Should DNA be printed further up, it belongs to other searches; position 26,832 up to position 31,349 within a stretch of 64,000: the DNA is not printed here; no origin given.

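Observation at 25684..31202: Two-gene NTPase module: DUF4143-type AAA ATPase coupled to a giant NACHT/STAND NTPase, both ending in a matching PD-(D/E)xK-like motif, as a candidate undescribed defence or signalling system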

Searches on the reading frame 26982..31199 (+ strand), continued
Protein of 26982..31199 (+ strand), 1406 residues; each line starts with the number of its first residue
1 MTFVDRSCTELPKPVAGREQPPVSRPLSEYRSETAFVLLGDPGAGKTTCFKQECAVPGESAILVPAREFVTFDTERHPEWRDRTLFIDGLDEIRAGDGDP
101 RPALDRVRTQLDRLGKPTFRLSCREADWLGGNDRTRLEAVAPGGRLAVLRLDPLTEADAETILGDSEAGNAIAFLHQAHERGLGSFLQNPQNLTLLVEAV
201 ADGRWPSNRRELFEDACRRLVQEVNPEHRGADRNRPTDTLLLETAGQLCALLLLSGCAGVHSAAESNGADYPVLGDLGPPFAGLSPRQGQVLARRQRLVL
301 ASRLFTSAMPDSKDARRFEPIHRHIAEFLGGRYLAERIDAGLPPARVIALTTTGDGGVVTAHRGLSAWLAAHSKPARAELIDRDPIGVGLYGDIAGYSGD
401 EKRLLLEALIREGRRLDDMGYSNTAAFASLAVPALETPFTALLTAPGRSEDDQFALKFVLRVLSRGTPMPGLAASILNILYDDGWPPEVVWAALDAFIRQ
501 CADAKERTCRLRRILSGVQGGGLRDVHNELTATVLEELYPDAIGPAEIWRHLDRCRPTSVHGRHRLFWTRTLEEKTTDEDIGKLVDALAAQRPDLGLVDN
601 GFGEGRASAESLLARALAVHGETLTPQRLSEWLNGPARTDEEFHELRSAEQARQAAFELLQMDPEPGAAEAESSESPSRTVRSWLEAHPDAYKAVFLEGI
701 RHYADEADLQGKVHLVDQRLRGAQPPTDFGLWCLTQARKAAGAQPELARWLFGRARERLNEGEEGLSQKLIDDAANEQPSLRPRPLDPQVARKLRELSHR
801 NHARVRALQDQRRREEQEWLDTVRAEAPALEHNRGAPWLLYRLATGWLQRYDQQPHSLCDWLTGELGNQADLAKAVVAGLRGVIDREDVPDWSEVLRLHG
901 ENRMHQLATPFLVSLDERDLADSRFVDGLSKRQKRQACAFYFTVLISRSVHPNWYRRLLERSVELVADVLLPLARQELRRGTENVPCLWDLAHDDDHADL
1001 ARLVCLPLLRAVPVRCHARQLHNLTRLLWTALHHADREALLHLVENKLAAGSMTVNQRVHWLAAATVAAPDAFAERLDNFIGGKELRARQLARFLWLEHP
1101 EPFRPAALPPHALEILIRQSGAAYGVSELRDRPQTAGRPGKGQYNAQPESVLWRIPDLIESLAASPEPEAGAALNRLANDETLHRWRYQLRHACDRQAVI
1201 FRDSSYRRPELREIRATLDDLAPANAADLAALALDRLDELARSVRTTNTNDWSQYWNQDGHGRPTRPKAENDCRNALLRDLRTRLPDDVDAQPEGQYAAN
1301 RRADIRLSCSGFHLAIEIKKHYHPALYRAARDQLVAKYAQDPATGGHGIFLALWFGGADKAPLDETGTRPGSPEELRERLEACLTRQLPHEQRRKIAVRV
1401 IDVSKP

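Call 38: find_related_loci(query=A1, collection=genome_contigs, flank=8000)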
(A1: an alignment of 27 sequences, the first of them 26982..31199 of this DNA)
Query A1 (1406 aa) in genome_contigs; peptide patterns used: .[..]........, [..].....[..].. (x = any residue, [..] = any of these).
600 stretches matched a pattern (row limit reached: there are more); 108 encode a relative of the query (tblastn E <= 1e-3); the best 80 are kept; 80 distinct loci.
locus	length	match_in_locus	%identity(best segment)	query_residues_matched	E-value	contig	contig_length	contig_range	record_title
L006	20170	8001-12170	50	3-1406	0e+0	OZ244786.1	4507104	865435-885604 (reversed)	MAG: Candidatus Multivorans sp. isolate 506956bb-d3ba-4b36-a8b3-9439da49a84d genome assembly, chromosome: 1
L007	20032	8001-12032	42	3-1404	0e+0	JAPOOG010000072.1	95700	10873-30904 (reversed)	MAG: Bryobacterales bacterium isolate APA_bin_29 c_000000246985, whole genome shotgun sequence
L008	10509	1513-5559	41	3-1404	0e+0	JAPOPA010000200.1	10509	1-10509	MAG: Chloroflexota bacterium isolate APA_bin_48 c_000000006422, whole genome shotgun sequence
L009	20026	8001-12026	42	3-1406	0e+0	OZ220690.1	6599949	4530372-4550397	MAG: Candidatus Latescibacterota bacterium isolate 4544edd8-ea3d-4877-aa30-594cc490bc13 genome assembly, chromosome: 1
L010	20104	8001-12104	42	4-1402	0e+0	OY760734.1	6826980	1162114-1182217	MAG: Vicinamibacterales bacterium isolate 10b48155-431e-4809-9d43-759f23ff96f9 genome assembly, chromosome: 1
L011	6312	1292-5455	40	3-1406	0e+0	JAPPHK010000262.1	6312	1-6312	MAG: Nitrospinota bacterium isolate RHO1_bin_79 NODE_13637_length_6312_cov_9.080550, whole genome shotgun sequence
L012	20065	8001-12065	40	2-1404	0e+0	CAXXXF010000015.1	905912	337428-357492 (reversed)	MAG: Candidatus Latescibacterota bacterium isolate cdc6522c-bbe9-4fa3-a52d-301d393956c9 genome assembly, contig: contig_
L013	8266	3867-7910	41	2-1406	0e+0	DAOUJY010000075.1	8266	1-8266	MAG TPA_asm: Dehalococcoidia bacterium isolate S34_283 k113_1468455, whole genome shotgun sequence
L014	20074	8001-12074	40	3-1406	0e+0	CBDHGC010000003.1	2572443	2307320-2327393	MAG: Vicinamibacterales bacterium isolate 2255f9a4-9ab0-4a79-b16a-ed87816e7612 genome assembly, contig: contig_3, whole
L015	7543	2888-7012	40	3-1406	0e+0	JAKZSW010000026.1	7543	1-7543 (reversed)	MAG: Candidatus Tectimicrobiota bacterium isolate Langseth_MAG_00043 Langseth_MAG_00043_000000000026, whole genome shotg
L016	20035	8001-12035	40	3-1406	0e+0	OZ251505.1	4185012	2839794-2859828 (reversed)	MAG: uncultured Candidatus Binatia bacterium isolate 3702f2bb-6743-416a-8e02-efa82259b27a genome assembly, chromosome: 1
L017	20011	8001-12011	39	3-1406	0e+0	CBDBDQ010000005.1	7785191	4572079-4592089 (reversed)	MAG: Spirochaetia bacterium isolate f652f7ba-8847-4161-9e61-b7674eda2487 genome assembly, contig: contig_5, whole genome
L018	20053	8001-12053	39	3-1404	0e+0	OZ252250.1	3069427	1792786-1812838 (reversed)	MAG: Dehalococcoidia bacterium isolate 148742b7-5873-4ec1-8832-ba9e4de588a3 genome assembly, chromosome: 1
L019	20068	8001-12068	39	23-1406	0e+0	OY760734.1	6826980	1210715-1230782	MAG: Vicinamibacterales bacterium isolate 10b48155-431e-4809-9d43-759f23ff96f9 genome assembly, chromosome: 1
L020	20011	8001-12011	37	3-1404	0e+0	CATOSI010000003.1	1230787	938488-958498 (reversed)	MAG: uncultured Dehalococcoidia bacterium isolate 741b7de0-5fbb-4305-b724-e82bd623809b genome assembly, contig: contig_3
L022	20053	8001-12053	39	3-1404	0e+0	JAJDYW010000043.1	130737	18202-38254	MAG: Dehalococcoidia bacterium isolate jk18x34bins.55 k141_262006, whole genome shotgun sequence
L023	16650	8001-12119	40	1-1406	0e+0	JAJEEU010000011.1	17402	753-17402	MAG: Vicinamibacteria bacterium isolate p16x34bins.50 k141_946619, whole genome shotgun sequence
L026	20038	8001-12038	36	2-1404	0e+0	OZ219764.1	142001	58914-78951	MAG: Dehalococcoidia bacterium isolate 2efd49d1-a845-418d-b650-c606456da4a2 genome assembly, chromosome: 1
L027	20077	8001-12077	36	4-1406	0e+0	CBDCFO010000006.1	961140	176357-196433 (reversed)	MAG: Bryobacterales bacterium isolate 36edf40f-bfcd-40a8-9d79-f36e49b9d440 genome assembly, contig: contig_6, whole geno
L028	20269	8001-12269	38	1-1406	0e+0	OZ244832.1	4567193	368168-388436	MAG: Candidatus Aldehydirespirator sp. isolate 45bd059b-89eb-4db7-924e-096435c6defb genome assembly, chromosome: 1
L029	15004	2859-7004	38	4-1406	0e+0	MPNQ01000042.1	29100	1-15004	MAG: marine group bacterium Sva0996 bin134 NODE_2366_length_29100_cov_19.3493_ID_4731, whole genome shotgun sequence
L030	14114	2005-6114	36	2-1406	0e+0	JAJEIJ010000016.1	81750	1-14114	MAG: Acidimicrobiia bacterium isolate p16x65bins.37 k141_213675, whole genome shotgun sequence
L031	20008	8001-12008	41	3-1404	0e+0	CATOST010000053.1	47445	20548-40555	MAG: uncultured Acidobacteriota bacterium isolate 29631d16-d1f7-496d-a963-fe4325465614 genome assembly, contig: contig_5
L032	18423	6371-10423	38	3-1406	0e+0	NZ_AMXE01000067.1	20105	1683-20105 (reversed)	Thauera linaloolentis 47Lol = DSM 12138 Cont67, whole genome shotgun sequence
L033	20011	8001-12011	36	1-1406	0e+0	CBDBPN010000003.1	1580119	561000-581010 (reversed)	MAG: Pseudomonadales bacterium isolate 2ce4bf40-c7db-479d-8486-3b8447665951 genome assembly, contig: contig_3, whole gen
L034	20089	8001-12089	41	4-1406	0e+0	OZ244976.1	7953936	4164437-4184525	MAG: Vicinamibacterales bacterium isolate 759df215-7f35-4b58-97f0-56a84cd7420d genome assembly, chromosome: 2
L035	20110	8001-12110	36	3-1406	0e+0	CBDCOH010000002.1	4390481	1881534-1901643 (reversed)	MAG: Candidatus Spongiisociaceae bacterium isolate c8dab69f-a0b8-46d1-84ea-4e70fa3c0124 genome assembly, contig: contig_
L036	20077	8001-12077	39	2-1406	0e+0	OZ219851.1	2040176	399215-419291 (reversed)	MAG: Opitutales bacterium isolate e4292735-b3b5-42df-bce3-ad3ef7a88f44 genome assembly, chromosome: 10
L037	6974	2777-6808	35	3-1406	0e+0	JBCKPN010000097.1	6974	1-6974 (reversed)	Usitatibacteraceae bacterium isolate SLM_MC1B_24-P16 Node_97_length_6974_cov_67.300604, whole genome shotgun sequence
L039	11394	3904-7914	34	3-1406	0e+0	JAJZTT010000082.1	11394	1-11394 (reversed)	MAG: Proteobacteria bacterium isolate SKS3.bin88 NODE_9429_length_11394_cov_1.786012, whole genome shotgun sequence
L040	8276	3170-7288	35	3-1406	0e+0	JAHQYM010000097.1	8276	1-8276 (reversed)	MAG: Acidimicrobiia bacterium isolate 10 NODE_9699_length_8276_cov_16.0588_ID_19397, whole genome shotgun sequence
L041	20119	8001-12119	37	3-1406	0e+0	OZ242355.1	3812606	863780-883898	MAG: Acidimicrobiales bacterium isolate 104998a1-4135-4d78-96d2-be0913496795 genome assembly, chromosome: 1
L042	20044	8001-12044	35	3-1406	0e+0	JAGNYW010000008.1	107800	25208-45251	MAG: Methyloversatilis sp. isolate Go_SlAct_bin_233 Go_SlAct_435_length_107800_cov_34.946319, whole genome shotgun seque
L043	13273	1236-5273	35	6-1406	0e+0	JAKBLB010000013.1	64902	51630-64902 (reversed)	MAG: Proteobacteria bacterium isolate DX2.bin19 NODE_414_length_64902_cov_263.607503, whole genome shotgun sequence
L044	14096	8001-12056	36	3-1404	0e+0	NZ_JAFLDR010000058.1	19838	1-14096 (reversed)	MAG: Sulfuritalea sp. isolate UWPOB_SULF1 gnl_X_HMEKCNED_58, whole genome shotgun sequence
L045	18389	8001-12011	33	11-1405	0e+0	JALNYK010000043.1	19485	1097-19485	MAG: Gallionella sp. isolate SO_2017_GW1 bin 129 NODE_10748_length_19485_cov_5.620829_OW334_2017, whole genome shotgun s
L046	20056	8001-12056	34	3-1406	0e+0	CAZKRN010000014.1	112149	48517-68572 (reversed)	MAG TPA_asm: uncultured Methyloversatilis sp. isolate SRP287051_co2_164 genome assembly, contig: NODE_373_length_112149_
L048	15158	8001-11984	34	24-1406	0e+0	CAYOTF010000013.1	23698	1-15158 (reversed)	MAG TPA_asm: uncultured Zetaproteobacteria bacterium isolate SRP215229_co1_190 genome assembly, contig: NODE_1179_length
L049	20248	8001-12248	36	2-1406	0e+0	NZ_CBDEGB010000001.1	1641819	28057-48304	MAG: Candidatus Poriferisodalis sp. isolate f5b3f634-3930-48ef-b7e0-85baa50b5fea contig_1, whole genome shotgun sequence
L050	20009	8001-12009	39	3-1404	0e+0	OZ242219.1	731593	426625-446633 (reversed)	MAG: Candidatus Azotimanducaceae bacterium isolate 4e3f4a33-5720-4edb-bbdd-4cf11a4da1b9 genome assembly, chromosome: 1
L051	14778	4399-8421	35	3-1406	0e+0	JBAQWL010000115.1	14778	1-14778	MAG: Gallionella sp. isolate MFD03290_ilm_asm_bin47 k127_166901, whole genome shotgun sequence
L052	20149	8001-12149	34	3-1406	7e-178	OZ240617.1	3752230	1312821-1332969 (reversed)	MAG: Candidatus Aldehydirespiratoraceae bacterium isolate 0b71e67c-702b-47f2-97b2-5742d9223fe1 genome assembly, chromoso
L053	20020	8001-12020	40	3-1404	0e+0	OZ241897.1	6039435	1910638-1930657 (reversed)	MAG: Acidobacteriota bacterium isolate 7b4b86e9-9a4d-44db-aaa0-056d26db6e00 genome assembly, chromosome: 1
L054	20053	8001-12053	37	3-1406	0e+0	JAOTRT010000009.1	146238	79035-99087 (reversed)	MAG: Candidatus Nitricoxidireducens bremensis isolate MAG5 5109_A_contig_65, whole genome shotgun sequence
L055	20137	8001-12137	36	4-1404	0e+0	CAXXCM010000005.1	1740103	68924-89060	MAG: Longimicrobiales bacterium isolate e412ea47-5c19-4bf7-87cc-fdbf85f107b6 genome assembly, contig: contig_5, whole ge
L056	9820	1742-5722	32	24-1406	6e-152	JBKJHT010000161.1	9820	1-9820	MAG: Burkholderiales bacterium isolate ant_bin.123 S1Ck117_3116976_flag_0_multi_20.9794_len_9820, whole genome shotgun s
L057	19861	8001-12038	32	1-1406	2e-162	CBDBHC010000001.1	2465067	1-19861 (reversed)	MAG: Bryobacterales bacterium isolate 1879262c-0ee7-4b49-84d6-feef911fed4d genome assembly, contig: contig_1, whole geno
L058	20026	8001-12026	37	1-1406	0e+0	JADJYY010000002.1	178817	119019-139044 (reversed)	MAG: Hydrogenophilales bacterium isolate Lyne_18-Q3-R50-59_BATAC.79 tig00011185-10-1770270, whole genome shotgun sequenc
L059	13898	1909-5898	33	24-1406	1e-144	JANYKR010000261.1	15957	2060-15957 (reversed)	MAG: Betaproteobacteria bacterium isolate GL140_5_metabinner_27 GL140_5_k141_2189997, whole genome shotgun sequence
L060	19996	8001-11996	30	1-1404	3e-144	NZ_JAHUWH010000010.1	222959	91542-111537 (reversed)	Acidovorax sp. sic0104 NODE_10_length_222959_cov_31.150818, whole genome shotgun sequence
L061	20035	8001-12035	34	1-1406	0e+0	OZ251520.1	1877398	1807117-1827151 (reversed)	MAG: uncultured candidatus Porisulfidus sp. isolate 7120165e-f957-427c-95f2-98bd3957b385 genome assembly, chromosome: 1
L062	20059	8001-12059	30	3-1404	2e-143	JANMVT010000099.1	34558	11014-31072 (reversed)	MAG: Rhodoferax sp. isolate OTE_88_metabat_47 OTE_88_k141_689450, whole genome shotgun sequence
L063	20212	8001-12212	38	4-1406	0e+0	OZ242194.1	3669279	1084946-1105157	MAG: Acidimicrobiales bacterium isolate b96ec2c2-7b30-4efb-902b-edc41798273b genome assembly, chromosome: 1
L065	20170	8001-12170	50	3-1406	0e+0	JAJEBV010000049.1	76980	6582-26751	MAG: Thermoanaerobaculia bacterium isolate jk18x9bins.56 k141_335752, whole genome shotgun sequence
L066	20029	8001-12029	36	3-1406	0e+0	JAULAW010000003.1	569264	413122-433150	MAG: Gallionellaceae bacterium isolate MAG.26 contig_338, whole genome shotgun sequence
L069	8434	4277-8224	30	27-1404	1e-130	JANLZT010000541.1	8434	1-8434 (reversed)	MAG: Betaproteobacteria bacterium isolate OTE_12_metabat_299_sub OTE_12_k141_339994, whole genome shotgun sequence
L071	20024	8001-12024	44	3-1404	3e-134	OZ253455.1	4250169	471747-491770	MAG: Dehalococcoidia bacterium isolate 8f47c5d3-311d-4638-95b8-763d0010c228 genome assembly, chromosome: 1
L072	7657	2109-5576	45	2-1406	3e-127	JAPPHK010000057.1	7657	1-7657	MAG: Nitrospinota bacterium isolate RHO1_bin_79 NODE_11398_length_7657_cov_9.047093, whole genome shotgun sequence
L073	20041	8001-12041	34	11-1404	0e+0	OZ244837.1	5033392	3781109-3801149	MAG: Longimicrobiales bacterium isolate 48aeeb49-8e18-4534-9786-cea19b553b3a genome assembly, chromosome: 1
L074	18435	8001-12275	37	1-1406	0e+0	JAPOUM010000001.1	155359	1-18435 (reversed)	MAG: Acidimicrobiaceae bacterium isolate CAR4_bin_4 NODE_9_length_155359_cov_21.5362, whole genome shotgun sequence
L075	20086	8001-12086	37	4-1404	0e+0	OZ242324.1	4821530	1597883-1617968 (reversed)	MAG: Longimicrobiales bacterium isolate 07de4c10-1fa3-4f23-aeab-92fd89ad4539 genome assembly, chromosome: 1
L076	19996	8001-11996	37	6-1404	0e+0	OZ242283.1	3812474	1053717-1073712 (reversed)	MAG: Dehalococcoidia bacterium isolate d63046ed-7a55-4dc1-8bb2-d3050b7f4681 genome assembly, chromosome: 1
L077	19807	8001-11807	38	3-1404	4e-114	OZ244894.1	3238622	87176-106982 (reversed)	MAG: Longimicrobiales bacterium isolate d43a5e1e-c9da-4e75-8be2-8243d519a387 genome assembly, chromosome: 1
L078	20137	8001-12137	38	3-1406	0e+0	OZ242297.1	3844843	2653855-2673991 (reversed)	MAG: Acidimicrobiales bacterium isolate 386d1096-d7b5-410a-b4ac-dc0bb20c483d genome assembly, chromosome: 1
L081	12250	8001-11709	41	3-1406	4e-100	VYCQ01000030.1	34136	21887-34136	MAG: Acidimicrobiia bacterium isolate SB0675_bin_2 NODE_564_length_34136_cov_29.856137, whole genome shotgun sequence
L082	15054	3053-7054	27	1-1404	3e-97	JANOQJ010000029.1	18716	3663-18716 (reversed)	MAG: Comamonadaceae bacterium isolate VAR_4_metabat_352 VAR_4_k141_3175349, whole genome shotgun sequence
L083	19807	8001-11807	40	24-1406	2e-93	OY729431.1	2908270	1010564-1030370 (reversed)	MAG: Vicinamibacteria bacterium isolate 6b1ebb23-bf14-4213-9fd5-2478dc99539b genome assembly, chromosome: 1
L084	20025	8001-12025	36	3-1406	1e-97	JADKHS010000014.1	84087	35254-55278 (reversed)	MAG: Nitrosomonadales bacterium isolate Skiv_18-Q3-R9-52_BATAC.176 tig00027240-10-846080, whole genome shotgun sequence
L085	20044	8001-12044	35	3-1406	0e+0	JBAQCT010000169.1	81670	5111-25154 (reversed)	MAG: Gallionella sp. isolate MFD12004_ilm_asm_bin33 k127_36954, whole genome shotgun sequence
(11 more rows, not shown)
